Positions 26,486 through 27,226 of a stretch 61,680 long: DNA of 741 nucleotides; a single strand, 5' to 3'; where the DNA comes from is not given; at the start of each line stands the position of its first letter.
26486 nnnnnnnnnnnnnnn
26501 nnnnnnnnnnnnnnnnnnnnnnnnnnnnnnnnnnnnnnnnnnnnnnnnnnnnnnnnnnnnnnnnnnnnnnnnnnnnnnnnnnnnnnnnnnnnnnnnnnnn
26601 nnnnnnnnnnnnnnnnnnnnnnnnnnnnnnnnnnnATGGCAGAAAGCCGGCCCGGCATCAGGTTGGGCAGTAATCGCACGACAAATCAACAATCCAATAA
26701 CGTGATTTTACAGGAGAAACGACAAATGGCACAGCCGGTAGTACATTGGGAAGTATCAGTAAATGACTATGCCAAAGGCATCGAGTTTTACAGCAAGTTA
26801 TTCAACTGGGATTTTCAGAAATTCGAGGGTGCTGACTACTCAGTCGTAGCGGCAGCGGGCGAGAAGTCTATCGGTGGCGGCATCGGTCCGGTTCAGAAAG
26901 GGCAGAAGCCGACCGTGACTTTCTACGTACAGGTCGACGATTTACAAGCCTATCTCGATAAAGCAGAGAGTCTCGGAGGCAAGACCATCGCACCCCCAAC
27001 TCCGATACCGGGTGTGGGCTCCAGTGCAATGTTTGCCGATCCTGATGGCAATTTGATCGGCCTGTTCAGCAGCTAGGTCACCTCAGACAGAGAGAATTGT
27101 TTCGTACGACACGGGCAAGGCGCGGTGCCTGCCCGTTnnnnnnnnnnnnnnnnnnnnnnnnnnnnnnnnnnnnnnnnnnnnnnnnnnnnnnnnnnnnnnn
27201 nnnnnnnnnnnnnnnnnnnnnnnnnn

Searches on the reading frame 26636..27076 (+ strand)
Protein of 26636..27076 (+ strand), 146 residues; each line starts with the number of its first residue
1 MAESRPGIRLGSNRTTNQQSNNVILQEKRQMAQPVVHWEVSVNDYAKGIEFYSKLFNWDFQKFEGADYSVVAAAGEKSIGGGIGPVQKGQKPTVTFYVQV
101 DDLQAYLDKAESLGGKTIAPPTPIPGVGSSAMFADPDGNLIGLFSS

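Call 34: search_protein_families(library=pfam, proteins=[window:26636-27076:+], max_evalue=0.00001)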
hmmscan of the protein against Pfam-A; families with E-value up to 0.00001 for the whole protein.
window:26636-27076:+ (146 aa): 2 families
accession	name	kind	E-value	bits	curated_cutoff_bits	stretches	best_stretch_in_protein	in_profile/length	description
PF00903.31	Glyoxalase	-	5e-12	46.7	20.6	1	36-141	3-119/121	Glyoxalase/Bleomycin resistance protein/Dioxygenase superfamily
PF18029.7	Glyoxalase_6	-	5.2e-07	30.7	23.6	1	41-142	5-104/106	Glyoxalase-like domain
